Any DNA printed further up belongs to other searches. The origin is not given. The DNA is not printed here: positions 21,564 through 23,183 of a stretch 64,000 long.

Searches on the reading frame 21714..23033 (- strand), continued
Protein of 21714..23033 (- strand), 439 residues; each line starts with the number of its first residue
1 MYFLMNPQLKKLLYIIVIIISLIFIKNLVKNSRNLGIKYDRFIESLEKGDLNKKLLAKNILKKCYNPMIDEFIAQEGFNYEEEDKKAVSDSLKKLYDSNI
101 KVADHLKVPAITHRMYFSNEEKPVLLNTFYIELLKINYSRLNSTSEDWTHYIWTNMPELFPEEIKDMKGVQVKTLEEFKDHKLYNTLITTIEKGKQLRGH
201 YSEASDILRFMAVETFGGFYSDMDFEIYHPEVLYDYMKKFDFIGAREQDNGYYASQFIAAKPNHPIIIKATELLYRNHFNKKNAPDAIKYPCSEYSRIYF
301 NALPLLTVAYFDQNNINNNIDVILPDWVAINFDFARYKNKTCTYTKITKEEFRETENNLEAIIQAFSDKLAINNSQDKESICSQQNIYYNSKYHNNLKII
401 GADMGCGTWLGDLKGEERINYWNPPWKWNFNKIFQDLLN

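Call 31: search_protein_families(library=pfam, proteins=[P0057, P0059, P0060, P0067, P0069, P0087], max_evalue=0.001)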
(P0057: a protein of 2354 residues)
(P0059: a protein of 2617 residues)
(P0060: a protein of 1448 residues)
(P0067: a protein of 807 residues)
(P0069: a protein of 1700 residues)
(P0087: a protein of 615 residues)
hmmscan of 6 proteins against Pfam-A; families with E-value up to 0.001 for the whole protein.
P0057 (2354 aa): 11 families
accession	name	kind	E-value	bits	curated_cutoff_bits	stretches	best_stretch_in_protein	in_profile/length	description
PF12796.13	Ank_2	-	4.5e-106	348.1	27.3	11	1836-1925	1-86/90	Ankyrin repeats (3 copies)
PF00023.36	Ank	-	1.1e-87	283.3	21.1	5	1292-1321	2-31/33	Ankyrin repeat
PF13637.12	Ank_4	-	5e-72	236.7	22.7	6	409-458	1-50/50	Ankyrin repeats (many copies)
PF13606.12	Ank_3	-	1.8e-67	214.7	22.3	1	1292-1318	2-28/30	Ankyrin repeat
PF13857.12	Ank_5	-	1.7e-40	137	27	2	425-462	2-40/56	Ankyrin repeats (many copies)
PF04488.21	Gly_transf_sug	-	5.8e-35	120.3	23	4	1010-1103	8-83/93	Glycosyltransferase sugar-binding region containing DXD motif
PF24521.3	Ank_KRIT1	-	2.3e-19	70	80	0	849-919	20-84/149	KRIT1 ankyrin-repeats domain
PF12919.13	TcdA_TcdB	-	7.6e-18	65.4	23.6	0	1073-1097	170-194/382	TcdA/TcdB catalytic glycosyltransferase domain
PF05704.18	Caps_synth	-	1.7e-15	57.6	24.5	0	1640-1728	106-196/278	Capsular polysaccharide synthesis protein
PF11913.13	DUF3431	-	2.5e-12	47.5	25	1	2141-2349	2-205/219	Protein of unknown function (DUF3431)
PF23745.1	ANK_LRRK2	-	9e-12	45.4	27.5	0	1422-1474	37-89/130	LRRK2 ANK repeat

P0059 (2617 aa): 10 families
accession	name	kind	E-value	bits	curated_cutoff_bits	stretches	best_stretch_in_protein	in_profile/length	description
PF12796.13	Ank_2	-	5e-103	338.3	27.3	11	347-438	1-90/90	Ankyrin repeats (3 copies)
PF00023.36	Ank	-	3.4e-74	240.9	21.1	2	407-439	1-33/33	Ankyrin repeat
PF13637.12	Ank_4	-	6.9e-73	239.4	22.7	8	386-427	8-49/50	Ankyrin repeats (many copies)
PF13606.12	Ank_3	-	7.4e-60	191.4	22.3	0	407-435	1-29/30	Ankyrin repeat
PF13857.12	Ank_5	-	1e-39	134.5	27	3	375-412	16-53/56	Ankyrin repeats (many copies)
PF11913.13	DUF3431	-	5e-30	105.3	25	3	1977-2187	2-212/219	Protein of unknown function (DUF3431)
PF24521.3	Ank_KRIT1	-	1.3e-22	80.5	80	2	336-449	11-126/149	KRIT1 ankyrin-repeats domain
PF04488.21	Gly_transf_sug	-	1.4e-16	61.4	23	2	965-1060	6-83/93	Glycosyltransferase sugar-binding region containing DXD motif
PF23745.1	ANK_LRRK2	-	2.2e-15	57.1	27.5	0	780-867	21-107/130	LRRK2 ANK repeat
PF12919.13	TcdA_TcdB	-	4.5e-06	26.6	23.6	0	806-1053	16-193/382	TcdA/TcdB catalytic glycosyltransferase domain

P0060 (1448 aa): 10 families
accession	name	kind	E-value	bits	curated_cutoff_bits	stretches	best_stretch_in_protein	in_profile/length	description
PF12796.13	Ank_2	-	9.5e-50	167.6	27.3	4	417-504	1-85/90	Ankyrin repeats (3 copies)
PF00023.36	Ank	-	4.2e-45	149.6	21.1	2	445-473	1-29/33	Ankyrin repeat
PF13637.12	Ank_4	-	1.2e-39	133.9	22.7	3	417-466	1-50/50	Ankyrin repeats (many copies)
PF13606.12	Ank_3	-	1.8e-29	98.5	22.3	0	1368-1395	2-29/30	Ankyrin repeat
PF04488.21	Gly_transf_sug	-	4.4e-27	95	23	3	1024-1109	14-81/93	Glycosyltransferase sugar-binding region containing DXD motif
PF13857.12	Ank_5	-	1.7e-20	73.3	27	0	434-469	3-39/56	Ankyrin repeats (many copies)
PF12919.13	TcdA_TcdB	-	2.4e-14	53.8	23.6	0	560-729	84-193/382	TcdA/TcdB catalytic glycosyltransferase domain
PF05704.18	Caps_synth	-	1.6e-12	47.9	24.5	0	1056-1155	77-184/278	Capsular polysaccharide synthesis protein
PF24521.3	Ank_KRIT1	-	8e-08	32.6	80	0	10-63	19-68/149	KRIT1 ankyrin-repeats domain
PF23745.1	ANK_LRRK2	-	0.00014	22.2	27.5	0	412-500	30-114/130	LRRK2 ANK repeat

P0067 (807 aa): 3 families
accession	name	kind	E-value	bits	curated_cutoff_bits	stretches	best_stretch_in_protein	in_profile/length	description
PF04488.21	Gly_transf_sug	-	8.1e-18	65.4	23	2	184-284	6-87/93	Glycosyltransferase sugar-binding region containing DXD motif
PF05704.18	Caps_synth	-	3e-10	40.4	24.5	2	581-683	91-197/278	Capsular polysaccharide synthesis protein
PF12919.13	TcdA_TcdB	-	6.2e-10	39.3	23.6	1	208-273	127-193/382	TcdA/TcdB catalytic glycosyltransferase domain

P0069 (1700 aa): 11 families
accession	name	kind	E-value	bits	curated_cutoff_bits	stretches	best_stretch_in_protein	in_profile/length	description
PF12796.13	Ank_2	-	5.4e-65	216.4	27.3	6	776-866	1-89/90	Ankyrin repeats (3 copies)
PF00023.36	Ank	-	2.5e-56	184.9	21.1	3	1334-1363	2-31/33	Ankyrin repeat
PF13637.12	Ank_4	-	9.8e-48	159.5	22.7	4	1305-1354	1-50/50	Ankyrin repeats (many copies)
PF13606.12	Ank_3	-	2.3e-46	150.1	22.3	1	1334-1362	2-30/30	Ankyrin repeat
PF11913.13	DUF3431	-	7.9e-29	101.4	25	2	1093-1302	2-212/219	Protein of unknown function (DUF3431)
PF13857.12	Ank_5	-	5.7e-28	97.1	27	1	1320-1371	1-53/56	Ankyrin repeats (many copies)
PF04488.21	Gly_transf_sug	-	9.7e-18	65.1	23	2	91-183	8-82/93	Glycosyltransferase sugar-binding region containing DXD motif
PF24521.3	Ank_KRIT1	-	2.6e-13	50.4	80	1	765-877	11-125/149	KRIT1 ankyrin-repeats domain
PF23745.1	ANK_LRRK2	-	2.7e-13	50.3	27.5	1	824-895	21-89/130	LRRK2 ANK repeat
PF12919.13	TcdA_TcdB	-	8.8e-11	42.1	23.6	1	116-178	133-194/382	TcdA/TcdB catalytic glycosyltransferase domain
PF05704.18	Caps_synth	-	5.6e-07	29.7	24.5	1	142-300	97-255/278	Capsular polysaccharide synthesis protein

P0087 (615 aa): 3 families
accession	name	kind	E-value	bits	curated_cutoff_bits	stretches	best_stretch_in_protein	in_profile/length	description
PF04488.21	Gly_transf_sug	-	1e-06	29.7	23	1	124-215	6-79/93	Glycosyltransferase sugar-binding region containing DXD motif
PF12919.13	TcdA_TcdB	-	0.00045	20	23.6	1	105-213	94-194/382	TcdA/TcdB catalytic glycosyltransferase domain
PF05704.18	Caps_synth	-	0.0008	19.3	24.5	0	190-264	111-188/278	Capsular polysaccharide synthesis protein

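Call 33: search_solved_structures(query=A1, max_evalue=10, show_alignments=4)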
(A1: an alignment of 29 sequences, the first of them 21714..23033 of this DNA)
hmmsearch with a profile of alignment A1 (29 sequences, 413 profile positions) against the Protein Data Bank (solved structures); distinct sequences matched with E-value up to 10: 13.
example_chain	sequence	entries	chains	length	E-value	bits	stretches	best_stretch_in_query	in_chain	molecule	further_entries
8ovs_AAA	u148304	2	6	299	4.8e-08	35.6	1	170-280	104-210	YeGT glycosyltransferase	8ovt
4mix_A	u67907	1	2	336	2.2e-06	30.1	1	173-287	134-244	Putative insecticidal toxin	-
6rtg_A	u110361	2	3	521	3.8e-05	26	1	171-209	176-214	RTX toxin and Ca2+-binding protein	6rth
3srz_A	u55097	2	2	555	3.9e-05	26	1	149-209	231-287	Toxin A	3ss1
4dmv_A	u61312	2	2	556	3.9e-05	26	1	149-209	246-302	Toxin A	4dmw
5uqk_A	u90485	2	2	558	3.9e-05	26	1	149-209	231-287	Toxin A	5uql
7u2p_A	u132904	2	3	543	3.9e-05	26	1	148-209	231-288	Glucosyltransferase TcdA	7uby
9n3s_A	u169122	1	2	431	0.12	14.4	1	189-210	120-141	Initiation-specific alpha-1,6-mannosyltransferase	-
8x4k_A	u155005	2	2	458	0.37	12.9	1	152-209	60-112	Subversion of eukaryotic traffic protein A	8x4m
8x4j_A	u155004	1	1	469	0.38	12.8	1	152-209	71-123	Subversion of eukaryotic traffic protein A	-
9t5r_A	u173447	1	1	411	0.78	11.8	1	70-156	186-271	Volume-regulated anion channel subunit LRRC8D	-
3oqv_A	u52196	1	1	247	1.9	10.5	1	155-202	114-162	AlbC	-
4q24_A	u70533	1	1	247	1.9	10.5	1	155-202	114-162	Cyclo(L-leucyl-L-phenylalanyl) synthase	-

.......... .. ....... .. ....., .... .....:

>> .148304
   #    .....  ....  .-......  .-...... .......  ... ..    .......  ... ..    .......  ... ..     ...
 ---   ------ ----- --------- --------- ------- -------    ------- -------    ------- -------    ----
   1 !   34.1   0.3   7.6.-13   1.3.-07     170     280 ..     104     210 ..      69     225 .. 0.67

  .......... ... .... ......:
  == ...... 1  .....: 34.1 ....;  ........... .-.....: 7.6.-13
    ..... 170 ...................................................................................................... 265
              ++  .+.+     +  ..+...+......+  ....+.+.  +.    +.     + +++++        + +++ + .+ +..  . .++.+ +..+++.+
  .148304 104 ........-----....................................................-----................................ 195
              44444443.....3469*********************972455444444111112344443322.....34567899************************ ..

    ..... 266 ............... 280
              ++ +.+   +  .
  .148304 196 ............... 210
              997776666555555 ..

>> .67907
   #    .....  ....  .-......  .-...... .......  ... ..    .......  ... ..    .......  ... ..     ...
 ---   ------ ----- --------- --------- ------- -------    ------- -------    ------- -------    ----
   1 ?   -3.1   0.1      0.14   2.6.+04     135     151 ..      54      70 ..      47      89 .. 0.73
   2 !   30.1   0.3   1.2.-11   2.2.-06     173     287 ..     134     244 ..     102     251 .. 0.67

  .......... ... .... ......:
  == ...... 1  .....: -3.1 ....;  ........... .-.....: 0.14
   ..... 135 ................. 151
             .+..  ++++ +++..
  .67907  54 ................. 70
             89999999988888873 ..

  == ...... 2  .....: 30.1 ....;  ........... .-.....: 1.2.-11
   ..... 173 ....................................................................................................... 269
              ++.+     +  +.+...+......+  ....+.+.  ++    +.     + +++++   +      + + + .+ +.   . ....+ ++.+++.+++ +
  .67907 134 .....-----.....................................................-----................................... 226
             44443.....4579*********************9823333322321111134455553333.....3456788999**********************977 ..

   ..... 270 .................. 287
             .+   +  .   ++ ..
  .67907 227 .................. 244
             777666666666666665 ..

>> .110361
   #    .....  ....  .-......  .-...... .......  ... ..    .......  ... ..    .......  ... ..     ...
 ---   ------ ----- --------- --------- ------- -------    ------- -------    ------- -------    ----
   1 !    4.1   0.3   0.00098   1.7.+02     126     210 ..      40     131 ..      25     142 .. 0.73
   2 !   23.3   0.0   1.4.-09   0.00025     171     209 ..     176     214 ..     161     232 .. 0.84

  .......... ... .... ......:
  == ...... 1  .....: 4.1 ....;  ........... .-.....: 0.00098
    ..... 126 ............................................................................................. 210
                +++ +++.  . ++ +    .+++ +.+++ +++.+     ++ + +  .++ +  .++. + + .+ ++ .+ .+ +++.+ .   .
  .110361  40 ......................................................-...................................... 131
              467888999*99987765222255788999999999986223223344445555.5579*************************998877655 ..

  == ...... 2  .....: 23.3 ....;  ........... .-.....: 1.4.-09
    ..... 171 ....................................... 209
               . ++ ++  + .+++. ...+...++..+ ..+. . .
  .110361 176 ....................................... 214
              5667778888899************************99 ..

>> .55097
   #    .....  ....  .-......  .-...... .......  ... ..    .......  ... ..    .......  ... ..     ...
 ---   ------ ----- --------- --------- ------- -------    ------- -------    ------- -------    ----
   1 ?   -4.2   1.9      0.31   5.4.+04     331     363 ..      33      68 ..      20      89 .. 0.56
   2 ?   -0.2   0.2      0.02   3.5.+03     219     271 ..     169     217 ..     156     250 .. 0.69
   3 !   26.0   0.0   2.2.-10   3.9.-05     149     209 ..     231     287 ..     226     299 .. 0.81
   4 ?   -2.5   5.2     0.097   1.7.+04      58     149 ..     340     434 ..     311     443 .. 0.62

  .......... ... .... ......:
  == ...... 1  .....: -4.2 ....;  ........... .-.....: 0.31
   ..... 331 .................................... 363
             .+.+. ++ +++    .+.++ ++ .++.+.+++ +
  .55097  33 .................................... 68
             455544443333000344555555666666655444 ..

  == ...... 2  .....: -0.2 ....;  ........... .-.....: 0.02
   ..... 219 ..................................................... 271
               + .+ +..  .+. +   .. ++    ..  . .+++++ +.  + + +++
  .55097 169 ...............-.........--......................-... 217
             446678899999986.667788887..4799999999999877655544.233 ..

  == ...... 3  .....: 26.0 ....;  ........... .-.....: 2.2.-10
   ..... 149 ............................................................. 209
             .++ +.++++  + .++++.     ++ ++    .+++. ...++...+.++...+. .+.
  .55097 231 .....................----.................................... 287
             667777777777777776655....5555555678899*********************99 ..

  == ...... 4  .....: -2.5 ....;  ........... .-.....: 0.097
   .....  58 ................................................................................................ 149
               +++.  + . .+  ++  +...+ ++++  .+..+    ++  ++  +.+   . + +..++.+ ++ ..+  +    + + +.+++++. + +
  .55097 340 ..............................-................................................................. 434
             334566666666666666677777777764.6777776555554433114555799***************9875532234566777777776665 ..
